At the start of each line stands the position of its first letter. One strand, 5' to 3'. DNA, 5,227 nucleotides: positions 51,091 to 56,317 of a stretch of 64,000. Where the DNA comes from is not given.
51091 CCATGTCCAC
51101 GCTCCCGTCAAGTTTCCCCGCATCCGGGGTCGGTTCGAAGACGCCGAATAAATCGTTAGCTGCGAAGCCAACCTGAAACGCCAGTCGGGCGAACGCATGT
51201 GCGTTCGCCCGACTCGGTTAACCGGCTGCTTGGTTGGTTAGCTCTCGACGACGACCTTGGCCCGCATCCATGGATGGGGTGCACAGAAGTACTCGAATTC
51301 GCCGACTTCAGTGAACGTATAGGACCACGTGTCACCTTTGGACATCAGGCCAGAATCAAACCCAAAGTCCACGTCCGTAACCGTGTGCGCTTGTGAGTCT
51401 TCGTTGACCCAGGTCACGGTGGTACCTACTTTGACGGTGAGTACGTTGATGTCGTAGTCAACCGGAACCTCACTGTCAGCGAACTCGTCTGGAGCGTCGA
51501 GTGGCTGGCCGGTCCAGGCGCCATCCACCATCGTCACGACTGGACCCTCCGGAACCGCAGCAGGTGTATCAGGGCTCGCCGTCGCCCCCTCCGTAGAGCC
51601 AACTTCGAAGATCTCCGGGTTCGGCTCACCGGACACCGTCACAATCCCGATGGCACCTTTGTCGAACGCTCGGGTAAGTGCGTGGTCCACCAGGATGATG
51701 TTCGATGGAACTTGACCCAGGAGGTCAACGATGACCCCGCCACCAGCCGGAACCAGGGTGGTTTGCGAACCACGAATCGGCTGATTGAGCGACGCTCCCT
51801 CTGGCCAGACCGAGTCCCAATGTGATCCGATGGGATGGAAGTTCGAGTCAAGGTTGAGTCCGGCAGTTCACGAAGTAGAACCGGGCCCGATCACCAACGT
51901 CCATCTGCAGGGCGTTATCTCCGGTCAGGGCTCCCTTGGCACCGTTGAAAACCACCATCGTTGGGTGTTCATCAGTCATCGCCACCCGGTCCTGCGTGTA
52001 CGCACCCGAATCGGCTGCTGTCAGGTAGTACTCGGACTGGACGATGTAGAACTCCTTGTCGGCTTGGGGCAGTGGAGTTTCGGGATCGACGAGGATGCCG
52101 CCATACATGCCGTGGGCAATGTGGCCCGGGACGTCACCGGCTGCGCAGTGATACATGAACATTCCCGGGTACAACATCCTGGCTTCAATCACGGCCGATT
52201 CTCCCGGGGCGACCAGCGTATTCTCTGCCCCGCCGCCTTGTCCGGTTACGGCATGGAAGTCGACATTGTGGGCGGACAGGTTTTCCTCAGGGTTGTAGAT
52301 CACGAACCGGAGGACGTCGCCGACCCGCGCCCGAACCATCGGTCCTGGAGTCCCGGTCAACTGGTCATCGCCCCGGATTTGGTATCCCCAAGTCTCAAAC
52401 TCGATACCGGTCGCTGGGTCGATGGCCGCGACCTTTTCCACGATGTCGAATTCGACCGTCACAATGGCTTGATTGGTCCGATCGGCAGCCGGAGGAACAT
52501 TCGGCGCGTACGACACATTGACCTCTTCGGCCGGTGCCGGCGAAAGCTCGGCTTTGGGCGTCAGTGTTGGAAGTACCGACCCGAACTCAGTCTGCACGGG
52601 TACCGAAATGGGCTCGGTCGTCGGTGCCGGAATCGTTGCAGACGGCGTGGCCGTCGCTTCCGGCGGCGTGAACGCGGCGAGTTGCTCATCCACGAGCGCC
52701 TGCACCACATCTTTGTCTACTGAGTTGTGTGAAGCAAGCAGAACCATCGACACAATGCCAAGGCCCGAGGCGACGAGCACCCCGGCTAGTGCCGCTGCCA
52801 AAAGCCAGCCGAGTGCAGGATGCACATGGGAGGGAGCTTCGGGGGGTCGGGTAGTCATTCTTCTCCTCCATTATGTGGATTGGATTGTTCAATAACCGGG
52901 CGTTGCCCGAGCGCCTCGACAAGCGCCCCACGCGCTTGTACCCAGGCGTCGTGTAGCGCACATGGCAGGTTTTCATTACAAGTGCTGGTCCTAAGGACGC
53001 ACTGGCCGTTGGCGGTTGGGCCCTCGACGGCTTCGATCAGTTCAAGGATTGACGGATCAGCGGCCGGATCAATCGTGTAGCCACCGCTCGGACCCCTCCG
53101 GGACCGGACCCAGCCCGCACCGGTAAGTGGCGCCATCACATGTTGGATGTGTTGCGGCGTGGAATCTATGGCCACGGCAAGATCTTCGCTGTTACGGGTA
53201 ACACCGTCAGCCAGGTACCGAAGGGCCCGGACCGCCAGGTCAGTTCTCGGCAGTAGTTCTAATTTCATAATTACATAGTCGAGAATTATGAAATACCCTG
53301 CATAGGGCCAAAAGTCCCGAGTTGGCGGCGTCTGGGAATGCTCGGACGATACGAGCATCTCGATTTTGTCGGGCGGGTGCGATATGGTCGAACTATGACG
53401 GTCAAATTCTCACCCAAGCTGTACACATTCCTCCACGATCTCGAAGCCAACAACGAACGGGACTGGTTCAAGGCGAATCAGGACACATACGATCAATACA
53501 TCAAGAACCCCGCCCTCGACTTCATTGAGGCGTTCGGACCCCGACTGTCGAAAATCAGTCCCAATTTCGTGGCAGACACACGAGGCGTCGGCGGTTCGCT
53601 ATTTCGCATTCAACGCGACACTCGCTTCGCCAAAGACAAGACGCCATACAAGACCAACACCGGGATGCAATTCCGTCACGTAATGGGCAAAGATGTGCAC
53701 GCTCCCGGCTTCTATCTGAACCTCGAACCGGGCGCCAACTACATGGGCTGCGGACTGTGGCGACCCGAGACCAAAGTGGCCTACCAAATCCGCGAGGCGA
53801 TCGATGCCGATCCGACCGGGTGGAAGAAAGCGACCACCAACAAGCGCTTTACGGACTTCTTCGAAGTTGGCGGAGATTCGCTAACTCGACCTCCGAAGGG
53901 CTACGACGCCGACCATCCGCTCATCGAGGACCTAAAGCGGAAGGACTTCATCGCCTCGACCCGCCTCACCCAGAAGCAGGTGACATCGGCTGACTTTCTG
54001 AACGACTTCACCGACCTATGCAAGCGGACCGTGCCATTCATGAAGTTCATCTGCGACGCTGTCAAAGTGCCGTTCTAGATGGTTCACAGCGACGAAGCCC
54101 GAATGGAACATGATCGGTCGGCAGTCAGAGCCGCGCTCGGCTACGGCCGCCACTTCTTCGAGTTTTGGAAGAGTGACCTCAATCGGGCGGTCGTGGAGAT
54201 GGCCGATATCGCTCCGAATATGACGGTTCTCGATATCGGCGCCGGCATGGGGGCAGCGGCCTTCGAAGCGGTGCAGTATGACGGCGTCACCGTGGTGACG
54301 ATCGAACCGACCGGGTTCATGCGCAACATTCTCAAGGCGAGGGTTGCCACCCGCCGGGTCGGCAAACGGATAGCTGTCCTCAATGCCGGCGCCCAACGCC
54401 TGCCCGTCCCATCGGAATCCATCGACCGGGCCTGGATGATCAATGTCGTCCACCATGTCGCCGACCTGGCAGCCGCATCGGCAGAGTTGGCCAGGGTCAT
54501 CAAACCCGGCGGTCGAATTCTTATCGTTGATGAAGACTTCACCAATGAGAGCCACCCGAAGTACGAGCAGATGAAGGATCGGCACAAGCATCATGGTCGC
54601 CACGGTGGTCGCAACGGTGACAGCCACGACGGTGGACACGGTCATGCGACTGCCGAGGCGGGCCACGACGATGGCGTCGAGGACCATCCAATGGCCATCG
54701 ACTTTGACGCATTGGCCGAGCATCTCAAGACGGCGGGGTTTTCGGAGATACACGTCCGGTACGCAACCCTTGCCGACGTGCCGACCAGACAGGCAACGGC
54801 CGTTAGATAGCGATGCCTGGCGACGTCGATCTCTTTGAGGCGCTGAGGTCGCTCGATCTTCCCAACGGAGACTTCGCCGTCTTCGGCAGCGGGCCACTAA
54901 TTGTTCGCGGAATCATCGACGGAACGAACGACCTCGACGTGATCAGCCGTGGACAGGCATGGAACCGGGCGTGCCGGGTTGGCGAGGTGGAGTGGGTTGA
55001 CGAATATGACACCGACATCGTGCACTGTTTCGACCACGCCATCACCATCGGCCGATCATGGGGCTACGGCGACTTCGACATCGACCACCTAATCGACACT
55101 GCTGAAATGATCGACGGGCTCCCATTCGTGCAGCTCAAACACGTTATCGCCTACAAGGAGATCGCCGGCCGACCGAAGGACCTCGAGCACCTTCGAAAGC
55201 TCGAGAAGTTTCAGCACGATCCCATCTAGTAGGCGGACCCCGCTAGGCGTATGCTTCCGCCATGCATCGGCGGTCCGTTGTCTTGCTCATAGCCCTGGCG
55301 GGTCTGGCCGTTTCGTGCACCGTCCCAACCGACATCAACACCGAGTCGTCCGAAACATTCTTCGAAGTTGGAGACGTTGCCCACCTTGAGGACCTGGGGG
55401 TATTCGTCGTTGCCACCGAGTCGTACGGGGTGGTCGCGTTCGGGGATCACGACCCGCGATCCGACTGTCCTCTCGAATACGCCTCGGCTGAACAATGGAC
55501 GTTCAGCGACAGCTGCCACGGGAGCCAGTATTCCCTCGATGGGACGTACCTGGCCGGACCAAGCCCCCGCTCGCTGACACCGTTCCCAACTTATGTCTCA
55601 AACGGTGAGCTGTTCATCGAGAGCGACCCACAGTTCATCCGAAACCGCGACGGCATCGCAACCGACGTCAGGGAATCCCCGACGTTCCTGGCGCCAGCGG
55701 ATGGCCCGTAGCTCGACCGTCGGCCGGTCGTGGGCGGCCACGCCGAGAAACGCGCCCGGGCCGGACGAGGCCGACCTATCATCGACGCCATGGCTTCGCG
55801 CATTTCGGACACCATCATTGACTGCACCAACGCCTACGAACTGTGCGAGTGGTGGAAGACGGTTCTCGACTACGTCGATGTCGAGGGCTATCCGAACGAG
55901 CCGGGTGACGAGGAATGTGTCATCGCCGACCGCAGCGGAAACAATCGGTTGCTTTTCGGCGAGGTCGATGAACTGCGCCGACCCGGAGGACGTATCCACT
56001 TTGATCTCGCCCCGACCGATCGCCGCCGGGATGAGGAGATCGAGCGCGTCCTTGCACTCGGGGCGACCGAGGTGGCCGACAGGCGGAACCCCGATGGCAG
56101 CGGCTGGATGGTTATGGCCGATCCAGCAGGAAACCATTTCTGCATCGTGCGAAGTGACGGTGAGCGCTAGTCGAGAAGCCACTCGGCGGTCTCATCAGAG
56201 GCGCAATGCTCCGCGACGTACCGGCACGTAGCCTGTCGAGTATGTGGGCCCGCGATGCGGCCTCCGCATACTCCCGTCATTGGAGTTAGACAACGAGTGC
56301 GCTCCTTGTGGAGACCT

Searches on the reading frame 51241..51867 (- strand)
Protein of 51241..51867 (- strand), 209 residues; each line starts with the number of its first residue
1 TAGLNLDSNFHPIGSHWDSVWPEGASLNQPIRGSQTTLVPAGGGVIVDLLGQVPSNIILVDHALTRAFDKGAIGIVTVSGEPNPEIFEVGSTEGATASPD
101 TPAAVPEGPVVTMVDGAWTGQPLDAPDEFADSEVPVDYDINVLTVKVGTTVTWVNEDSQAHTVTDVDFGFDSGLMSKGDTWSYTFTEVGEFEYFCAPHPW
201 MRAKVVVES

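Call 36: search_protein_families(library=pfam, proteins=[window:51241-51867:-], max_evalue=0.001)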
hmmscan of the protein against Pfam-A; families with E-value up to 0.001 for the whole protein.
window:51241-51867:- (209 aa): 2 families
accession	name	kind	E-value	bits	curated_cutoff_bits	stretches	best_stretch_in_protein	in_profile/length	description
PF00127.26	Copper-bind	-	1.3e-10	42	21.2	1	136-208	12-99/99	Copper binding proteins, plastocyanin/azurin family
PF13473.12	Cupredoxin_1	-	8.8e-05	22.9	27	1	137-207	31-104/104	Cupredoxin-like domain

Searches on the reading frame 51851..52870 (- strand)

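Call 36: search_protein_families(library=pfam, proteins=[window:51851-52870:-], max_evalue=0.001)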
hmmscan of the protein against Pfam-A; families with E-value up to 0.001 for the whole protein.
window:51851-52870:- (340 aa): 1 family
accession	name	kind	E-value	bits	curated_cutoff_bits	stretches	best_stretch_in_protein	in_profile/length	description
PF07731.20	Cu-oxidase_2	-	3.2e-06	27.4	20.4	1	166-264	23-136/137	Multicopper oxidase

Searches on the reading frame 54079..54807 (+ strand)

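Call 36: search_protein_families(library=pfam, proteins=[window:54079-54807:+], max_evalue=0.001)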
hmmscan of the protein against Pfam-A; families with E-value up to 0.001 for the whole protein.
window:54079-54807:+ (243 aa): 9 families
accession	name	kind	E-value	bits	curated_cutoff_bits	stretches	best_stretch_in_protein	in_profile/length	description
PF08241.18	Methyltransf_11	-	1.2e-16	61.6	21.2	1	51-149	1-95/95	Methyltransferase domain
PF13649.12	Methyltransf_25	-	2.3e-14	54.3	27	1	50-145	1-97/97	Methyltransferase domain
PF13489.12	Methyltransf_23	-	1.1e-10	42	27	1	23-172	2-124/164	Methyltransferase domain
PF08242.18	Methyltransf_12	-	8.8e-10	39.6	30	1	51-147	1-98/98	Methyltransferase domain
PF13847.12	Methyltransf_31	-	5.8e-09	36.2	27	1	46-167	3-124/145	Methyltransferase domain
PF01209.24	Ubie_methyltran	-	7e-09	35.8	20.1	1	28-151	33-153/233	ubiE/COQ5 methyltransferase family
PF02353.26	CMAS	-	9.6e-06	25.5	27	1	37-149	53-164/273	Mycolic acid cyclopropane synthetase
PF00398.26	RrnaAD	-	5.9e-05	22.7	24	1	35-114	19-94/263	Ribosomal RNA adenine dimethylase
PF08003.17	Methyltransf_9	-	0.00031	20.3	23.8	1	26-148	94-216/315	Protein of unknown function (DUF1698)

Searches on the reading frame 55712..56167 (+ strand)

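Call 36: search_protein_families(library=pfam, proteins=[window:55712-56167:+], max_evalue=0.001)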
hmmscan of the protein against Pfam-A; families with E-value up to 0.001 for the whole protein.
window:55712-56167:+ (152 aa): 1 family
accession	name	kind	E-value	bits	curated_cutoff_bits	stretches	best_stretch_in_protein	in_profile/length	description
PF18029.7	Glyoxalase_6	-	4.9e-23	82.2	23.6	1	34-146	2-106/106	Glyoxalase-like domain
